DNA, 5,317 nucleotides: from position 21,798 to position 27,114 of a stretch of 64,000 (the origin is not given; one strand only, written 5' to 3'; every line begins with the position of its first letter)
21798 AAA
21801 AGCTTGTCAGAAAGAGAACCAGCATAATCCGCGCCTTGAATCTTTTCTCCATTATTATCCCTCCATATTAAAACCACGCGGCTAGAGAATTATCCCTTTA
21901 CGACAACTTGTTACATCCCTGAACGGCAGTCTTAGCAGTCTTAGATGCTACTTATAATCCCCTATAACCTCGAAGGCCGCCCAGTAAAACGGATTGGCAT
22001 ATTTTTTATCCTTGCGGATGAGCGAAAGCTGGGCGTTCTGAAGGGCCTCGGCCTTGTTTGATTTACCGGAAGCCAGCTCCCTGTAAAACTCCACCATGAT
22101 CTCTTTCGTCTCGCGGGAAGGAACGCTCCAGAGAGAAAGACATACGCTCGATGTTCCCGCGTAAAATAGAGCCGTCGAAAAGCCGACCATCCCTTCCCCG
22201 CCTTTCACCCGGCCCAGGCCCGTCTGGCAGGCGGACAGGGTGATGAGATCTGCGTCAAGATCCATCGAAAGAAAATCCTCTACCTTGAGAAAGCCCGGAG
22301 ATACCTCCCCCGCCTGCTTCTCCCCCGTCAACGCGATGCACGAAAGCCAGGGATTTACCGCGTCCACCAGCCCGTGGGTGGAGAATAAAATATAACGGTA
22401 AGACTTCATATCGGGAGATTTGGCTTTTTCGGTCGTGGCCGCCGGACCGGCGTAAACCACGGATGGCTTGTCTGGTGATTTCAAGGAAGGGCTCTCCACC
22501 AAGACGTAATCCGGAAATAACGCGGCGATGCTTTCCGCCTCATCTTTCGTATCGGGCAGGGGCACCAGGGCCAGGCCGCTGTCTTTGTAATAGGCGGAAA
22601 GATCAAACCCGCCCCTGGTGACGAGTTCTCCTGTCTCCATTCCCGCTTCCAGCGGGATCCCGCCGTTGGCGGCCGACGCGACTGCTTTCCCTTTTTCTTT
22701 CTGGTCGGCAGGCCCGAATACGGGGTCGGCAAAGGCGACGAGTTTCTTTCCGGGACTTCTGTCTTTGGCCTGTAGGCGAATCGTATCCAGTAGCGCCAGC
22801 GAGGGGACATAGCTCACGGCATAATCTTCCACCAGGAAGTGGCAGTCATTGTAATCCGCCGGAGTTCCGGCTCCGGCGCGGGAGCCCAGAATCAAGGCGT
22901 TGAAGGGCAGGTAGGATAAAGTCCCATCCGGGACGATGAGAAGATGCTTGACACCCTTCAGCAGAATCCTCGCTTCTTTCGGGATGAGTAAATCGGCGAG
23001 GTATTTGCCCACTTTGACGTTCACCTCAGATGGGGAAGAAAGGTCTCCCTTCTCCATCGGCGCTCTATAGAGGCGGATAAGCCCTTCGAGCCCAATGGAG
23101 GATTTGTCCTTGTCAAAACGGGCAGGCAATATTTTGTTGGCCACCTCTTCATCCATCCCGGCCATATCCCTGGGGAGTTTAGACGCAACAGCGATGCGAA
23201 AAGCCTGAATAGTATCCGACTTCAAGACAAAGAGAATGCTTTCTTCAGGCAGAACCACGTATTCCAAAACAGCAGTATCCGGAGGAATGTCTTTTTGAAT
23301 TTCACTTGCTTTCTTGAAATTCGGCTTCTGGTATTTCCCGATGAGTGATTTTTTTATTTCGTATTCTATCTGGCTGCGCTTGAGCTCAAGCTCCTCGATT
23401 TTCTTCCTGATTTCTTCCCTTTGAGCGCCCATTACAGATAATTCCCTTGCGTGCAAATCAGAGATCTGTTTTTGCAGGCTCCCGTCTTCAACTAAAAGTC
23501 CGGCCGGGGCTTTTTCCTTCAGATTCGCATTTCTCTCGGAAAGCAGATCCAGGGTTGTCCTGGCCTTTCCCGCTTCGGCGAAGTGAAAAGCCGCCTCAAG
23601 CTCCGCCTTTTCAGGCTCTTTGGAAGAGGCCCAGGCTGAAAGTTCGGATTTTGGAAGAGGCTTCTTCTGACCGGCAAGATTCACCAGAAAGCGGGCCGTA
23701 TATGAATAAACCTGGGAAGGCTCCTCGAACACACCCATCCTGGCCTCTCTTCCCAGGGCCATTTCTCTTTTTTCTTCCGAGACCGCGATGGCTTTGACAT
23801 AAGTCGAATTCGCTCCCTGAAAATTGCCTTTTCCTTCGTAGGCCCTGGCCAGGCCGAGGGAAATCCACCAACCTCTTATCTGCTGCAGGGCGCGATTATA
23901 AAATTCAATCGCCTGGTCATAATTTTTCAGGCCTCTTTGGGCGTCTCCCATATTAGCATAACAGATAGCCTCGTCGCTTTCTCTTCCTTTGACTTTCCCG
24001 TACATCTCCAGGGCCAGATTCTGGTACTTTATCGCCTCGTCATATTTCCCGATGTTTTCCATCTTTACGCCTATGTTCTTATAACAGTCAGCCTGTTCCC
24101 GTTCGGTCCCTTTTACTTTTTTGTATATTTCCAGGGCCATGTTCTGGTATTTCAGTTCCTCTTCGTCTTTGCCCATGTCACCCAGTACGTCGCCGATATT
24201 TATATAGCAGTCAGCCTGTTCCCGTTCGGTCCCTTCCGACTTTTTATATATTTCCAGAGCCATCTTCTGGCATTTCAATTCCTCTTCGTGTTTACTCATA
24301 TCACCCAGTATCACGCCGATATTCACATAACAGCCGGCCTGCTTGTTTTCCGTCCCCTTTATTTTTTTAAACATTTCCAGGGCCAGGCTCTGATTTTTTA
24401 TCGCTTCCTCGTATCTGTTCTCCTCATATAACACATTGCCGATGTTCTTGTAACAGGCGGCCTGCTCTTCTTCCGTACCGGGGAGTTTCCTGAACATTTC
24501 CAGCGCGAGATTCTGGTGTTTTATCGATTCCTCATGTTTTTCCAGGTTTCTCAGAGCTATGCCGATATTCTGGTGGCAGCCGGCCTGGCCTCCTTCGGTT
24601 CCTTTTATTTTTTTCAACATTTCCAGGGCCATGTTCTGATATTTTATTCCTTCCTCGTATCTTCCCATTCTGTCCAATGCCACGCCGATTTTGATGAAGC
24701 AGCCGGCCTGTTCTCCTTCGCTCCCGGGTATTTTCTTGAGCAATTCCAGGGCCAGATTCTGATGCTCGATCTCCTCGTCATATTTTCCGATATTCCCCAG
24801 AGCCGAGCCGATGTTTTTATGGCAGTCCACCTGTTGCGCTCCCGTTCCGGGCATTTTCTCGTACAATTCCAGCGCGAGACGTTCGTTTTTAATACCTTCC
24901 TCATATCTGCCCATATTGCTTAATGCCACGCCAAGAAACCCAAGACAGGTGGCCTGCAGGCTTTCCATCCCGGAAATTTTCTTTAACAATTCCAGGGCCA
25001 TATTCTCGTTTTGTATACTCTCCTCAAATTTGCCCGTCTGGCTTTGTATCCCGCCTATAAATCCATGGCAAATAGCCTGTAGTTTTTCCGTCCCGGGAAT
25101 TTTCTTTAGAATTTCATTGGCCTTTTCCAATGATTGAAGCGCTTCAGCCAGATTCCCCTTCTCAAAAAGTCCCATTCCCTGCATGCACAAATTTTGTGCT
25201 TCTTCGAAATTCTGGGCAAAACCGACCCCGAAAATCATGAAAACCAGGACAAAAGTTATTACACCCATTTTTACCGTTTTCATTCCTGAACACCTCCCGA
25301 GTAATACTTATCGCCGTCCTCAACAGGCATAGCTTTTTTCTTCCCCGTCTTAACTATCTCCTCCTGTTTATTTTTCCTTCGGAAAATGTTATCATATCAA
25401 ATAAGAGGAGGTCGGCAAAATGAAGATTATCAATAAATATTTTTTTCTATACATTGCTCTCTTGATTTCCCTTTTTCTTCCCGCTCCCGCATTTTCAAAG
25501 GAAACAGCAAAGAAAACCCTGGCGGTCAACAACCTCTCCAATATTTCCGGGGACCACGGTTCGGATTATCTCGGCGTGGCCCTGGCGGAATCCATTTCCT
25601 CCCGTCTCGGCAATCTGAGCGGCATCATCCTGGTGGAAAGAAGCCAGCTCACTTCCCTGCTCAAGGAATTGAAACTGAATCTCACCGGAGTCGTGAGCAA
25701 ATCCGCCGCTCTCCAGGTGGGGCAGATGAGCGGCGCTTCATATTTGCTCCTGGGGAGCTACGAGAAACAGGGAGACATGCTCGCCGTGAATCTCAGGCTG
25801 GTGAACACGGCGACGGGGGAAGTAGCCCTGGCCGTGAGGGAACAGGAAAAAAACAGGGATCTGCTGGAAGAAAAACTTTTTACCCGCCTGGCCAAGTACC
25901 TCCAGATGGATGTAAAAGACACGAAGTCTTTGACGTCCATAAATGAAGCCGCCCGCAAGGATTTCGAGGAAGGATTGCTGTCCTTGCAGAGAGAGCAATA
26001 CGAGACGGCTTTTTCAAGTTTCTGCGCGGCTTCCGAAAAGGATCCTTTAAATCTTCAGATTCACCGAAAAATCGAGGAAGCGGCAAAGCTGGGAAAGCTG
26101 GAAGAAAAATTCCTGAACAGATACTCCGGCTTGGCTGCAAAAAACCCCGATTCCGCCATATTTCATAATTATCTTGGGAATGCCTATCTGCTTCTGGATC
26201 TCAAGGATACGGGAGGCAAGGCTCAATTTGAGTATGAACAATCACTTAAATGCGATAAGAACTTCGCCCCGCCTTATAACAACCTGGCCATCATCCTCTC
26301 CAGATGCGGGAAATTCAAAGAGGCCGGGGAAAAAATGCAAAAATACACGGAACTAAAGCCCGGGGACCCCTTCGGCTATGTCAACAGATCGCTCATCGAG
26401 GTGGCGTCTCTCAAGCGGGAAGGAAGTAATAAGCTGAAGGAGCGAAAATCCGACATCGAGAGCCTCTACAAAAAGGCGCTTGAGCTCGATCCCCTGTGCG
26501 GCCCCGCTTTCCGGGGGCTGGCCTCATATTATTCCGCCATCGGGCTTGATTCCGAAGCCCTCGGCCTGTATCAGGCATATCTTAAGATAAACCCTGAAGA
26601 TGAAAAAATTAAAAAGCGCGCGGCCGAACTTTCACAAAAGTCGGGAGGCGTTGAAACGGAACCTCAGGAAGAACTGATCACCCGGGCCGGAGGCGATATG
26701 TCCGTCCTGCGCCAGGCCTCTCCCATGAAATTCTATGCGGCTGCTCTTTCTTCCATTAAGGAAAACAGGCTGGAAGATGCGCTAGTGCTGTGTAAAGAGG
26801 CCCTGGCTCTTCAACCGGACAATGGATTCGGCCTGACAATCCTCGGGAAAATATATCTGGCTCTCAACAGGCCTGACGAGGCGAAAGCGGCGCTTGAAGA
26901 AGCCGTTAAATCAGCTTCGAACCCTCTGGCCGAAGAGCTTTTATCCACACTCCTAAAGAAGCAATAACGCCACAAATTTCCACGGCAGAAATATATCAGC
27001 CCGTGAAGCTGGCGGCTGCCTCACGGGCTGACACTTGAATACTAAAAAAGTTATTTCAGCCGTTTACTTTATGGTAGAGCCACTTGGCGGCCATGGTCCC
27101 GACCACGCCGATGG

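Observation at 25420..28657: Secreted TolB_N/CsgG-like TPR protein plus HExxH membrane protein completing the CHAT locus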

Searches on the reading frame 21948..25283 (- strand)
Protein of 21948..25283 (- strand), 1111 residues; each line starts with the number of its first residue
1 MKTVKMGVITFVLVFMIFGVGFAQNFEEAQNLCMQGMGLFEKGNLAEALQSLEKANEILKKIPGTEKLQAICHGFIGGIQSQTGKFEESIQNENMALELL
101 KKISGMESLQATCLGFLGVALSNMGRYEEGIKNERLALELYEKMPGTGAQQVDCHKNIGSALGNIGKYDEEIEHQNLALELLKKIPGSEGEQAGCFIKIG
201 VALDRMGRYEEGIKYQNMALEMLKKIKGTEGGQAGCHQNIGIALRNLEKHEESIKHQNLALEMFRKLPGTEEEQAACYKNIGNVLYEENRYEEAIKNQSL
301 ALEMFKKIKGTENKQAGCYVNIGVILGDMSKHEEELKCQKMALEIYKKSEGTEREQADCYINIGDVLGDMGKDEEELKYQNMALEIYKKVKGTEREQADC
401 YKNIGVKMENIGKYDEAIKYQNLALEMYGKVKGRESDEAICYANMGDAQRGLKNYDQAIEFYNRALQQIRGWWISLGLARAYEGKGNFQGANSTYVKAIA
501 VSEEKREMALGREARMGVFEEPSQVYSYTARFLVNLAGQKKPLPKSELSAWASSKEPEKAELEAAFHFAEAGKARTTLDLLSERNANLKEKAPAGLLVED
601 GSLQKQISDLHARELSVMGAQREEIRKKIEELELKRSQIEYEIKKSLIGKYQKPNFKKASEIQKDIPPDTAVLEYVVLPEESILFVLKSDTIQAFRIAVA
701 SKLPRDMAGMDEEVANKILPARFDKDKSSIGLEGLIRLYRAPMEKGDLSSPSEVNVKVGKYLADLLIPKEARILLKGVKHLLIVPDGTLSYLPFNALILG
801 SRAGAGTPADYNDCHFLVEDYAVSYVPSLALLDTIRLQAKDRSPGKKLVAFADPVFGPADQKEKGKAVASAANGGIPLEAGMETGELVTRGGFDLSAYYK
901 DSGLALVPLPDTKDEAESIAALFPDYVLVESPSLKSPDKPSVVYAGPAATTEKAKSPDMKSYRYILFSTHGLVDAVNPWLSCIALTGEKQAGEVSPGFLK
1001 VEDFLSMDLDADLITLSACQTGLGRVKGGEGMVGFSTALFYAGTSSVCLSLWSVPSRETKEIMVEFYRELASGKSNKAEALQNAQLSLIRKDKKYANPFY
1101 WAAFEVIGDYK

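Call 7: search_protein_families(library=pfam, proteins=[window:21948-25283:-], max_evalue=0.01)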
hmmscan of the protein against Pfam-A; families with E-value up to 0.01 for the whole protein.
window:21948-25283:- (1111 aa): 19 families
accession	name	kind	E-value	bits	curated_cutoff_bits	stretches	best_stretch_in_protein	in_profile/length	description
PF12770.12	CHAT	-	9.2e-62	209.5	24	1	757-1109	2-289/289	CHAT domain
PF13424.12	TPR_12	-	2.7e-59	197.7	30.1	7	236-307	4-77/77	Tetratricopeptide repeat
PF13374.12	TPR_10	-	1.6e-28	98.3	27.5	0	357-390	2-35/42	Tetratricopeptide repeat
PF13181.12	TPR_8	-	1.1e-24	84.8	25.7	1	441-467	3-29/34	Tetratricopeptide repeat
PF07719.23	TPR_2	-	9.1e-22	75.8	27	1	440-467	2-29/34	Tetratricopeptide repeat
PF00515.34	TPR_1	-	2.2e-20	72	27.8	2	439-467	1-29/34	Tetratricopeptide repeat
PF12968.13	DUF3856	-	1.5e-15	57.9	27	1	125-229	23-136/143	Domain of Unknown Function (DUF3856)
PF09986.15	DUF2225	-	3.7e-12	46.9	21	2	286-355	88-157/214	Uncharacterized protein conserved in bacteria (DUF2225)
PF13176.12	TPR_7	-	2.5e-09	36.9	27.9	0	443-468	3-27/36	Tetratricopeptide repeat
PF14938.12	SNAP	-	7.4e-08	32.6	25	1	342-467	61-183/282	Soluble NSF attachment protein, SNAP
PF14559.12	TPR_19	-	3e-06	27.9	25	0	453-491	5-44/68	Tetratricopeptide repeat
PF13432.12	TPR_16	-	1.2e-05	26.1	32.7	0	412-468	11-60/65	Tetratricopeptide repeat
PF13414.12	TPR_11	-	0.00037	20.5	26.8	0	282-297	1-16/42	TPR repeat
PF13431.12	TPR_17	-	0.0017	18.9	24.4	0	398-418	13-33/34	Tetratricopeptide repeat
PF13428.12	TPR_14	-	0.0028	18.6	23.5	0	444-468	6-30/44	Tetratricopeptide repeat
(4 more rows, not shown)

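Call 9: search_protein_families(library=ncbifam, proteins=[window:21948-25283:-], max_evalue=1)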
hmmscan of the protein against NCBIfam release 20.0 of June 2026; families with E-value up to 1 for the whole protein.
window:21948-25283:- (1111 aa): 15 families
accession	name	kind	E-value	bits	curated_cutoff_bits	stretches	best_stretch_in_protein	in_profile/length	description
NF041717.1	HaaA_phane_TPR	equivalog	1.6e-22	79.5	1125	2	166-514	526-865/882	cyclophane-containing RiPP biosynthesis TPR protein HaaT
NF040586.1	FxSxx_TPR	equivalog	2.4e-22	79.3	300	2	70-346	428-712/830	FxSxx-COOH system tetratricopeptide repeat protein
NF040959.1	MamA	equivalog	3.3e-21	75.7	200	3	94-263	54-202/204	magnetosome protein MamA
NF053617.1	SARPRegAfsRStmc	equivalog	1.2e-16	59.9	1430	3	168-355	792-975/986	SARP-family global regulator AfsR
TIGR02521.1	type_IV_pilW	equivalog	5.7e-07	29.3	154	2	253-366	77-185/234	type IV pilus biogenesis/stability protein PilW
NF002725.1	PRK02603.1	equivalog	1.3e-06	28.5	143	2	182-307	23-145/173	photosystem I assembly protein Ycf3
NF041237.1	CAS_csx29_CRASP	exception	9.2e-06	24.8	300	1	959-1108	522-668/670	type III-E CRISPR-associated TPR-CHAT protein Csx29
TIGR02917.1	PEP_TPR_lipo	equivalog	1.4e-05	23.2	312.2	1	411-495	607-692/899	XrtA/PEP-CTERM system TPR-repeat protein PrsT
NF033762.1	social_mot_Tgl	equivalog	9.6e-05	21.8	225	2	219-303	50-128/252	social motility TPR repeat lipoprotein Tgl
TIGR02552.1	LcrH_SycD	equivalog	0.0019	17.9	104.8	0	404-462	58-116/136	SycD/LcrH family type III secretion system chaperone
NF040561.1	PrimPol_Msp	equivalog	0.0035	16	200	1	339-436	7-103/515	CRISPR-associated primase-polymerase type A1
NF042912.1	Amuc_1098_fam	equivalog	0.2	9.6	750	0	23-73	35-85/805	Amuc_1098 family type IV pilus outer membrane protein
NF033758.1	gliding_GltE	equivalog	0.26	10.2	225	0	388-462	76-150/411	adventurous gliding motility TPR repeat lipoprotein GltE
NF033920.0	C39_PA2778_fam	equivalog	0.32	10.4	150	0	255-304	204-253/255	PA2778 family cysteine peptidase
NF041522.1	TPR_sll0314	equivalog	0.35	10.1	225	0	448-468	189-209/275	Sll0314/Alr1548 family TPR repeat-containing protein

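Call 61: search_protein_families(library=padloc, proteins=[window:21948-25283:-], max_evalue=0.01)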
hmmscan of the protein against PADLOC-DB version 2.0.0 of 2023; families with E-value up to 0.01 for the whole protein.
window:21948-25283:- (1111 aa): 1 family
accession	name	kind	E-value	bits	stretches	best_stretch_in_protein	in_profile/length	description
PDLC01169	TPR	-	4.9e-22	76.5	4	154-267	111-221/252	TPR repeats containing protein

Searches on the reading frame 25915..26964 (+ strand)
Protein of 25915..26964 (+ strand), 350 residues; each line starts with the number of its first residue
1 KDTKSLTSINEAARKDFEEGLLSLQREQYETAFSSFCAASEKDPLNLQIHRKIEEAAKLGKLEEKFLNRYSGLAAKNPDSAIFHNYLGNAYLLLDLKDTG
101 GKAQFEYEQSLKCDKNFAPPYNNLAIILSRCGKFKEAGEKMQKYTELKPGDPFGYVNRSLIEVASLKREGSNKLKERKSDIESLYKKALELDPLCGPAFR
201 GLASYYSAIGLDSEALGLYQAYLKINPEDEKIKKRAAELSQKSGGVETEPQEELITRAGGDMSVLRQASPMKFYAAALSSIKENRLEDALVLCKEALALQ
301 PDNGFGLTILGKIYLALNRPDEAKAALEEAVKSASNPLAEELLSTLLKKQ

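Call 96: search_dna_similar(query=window:25915-26964:+, collection=plasmids, mode=protein, max_evalue=1e-8, max_rows=10)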
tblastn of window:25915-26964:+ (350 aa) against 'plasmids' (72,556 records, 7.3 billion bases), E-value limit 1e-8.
No match.
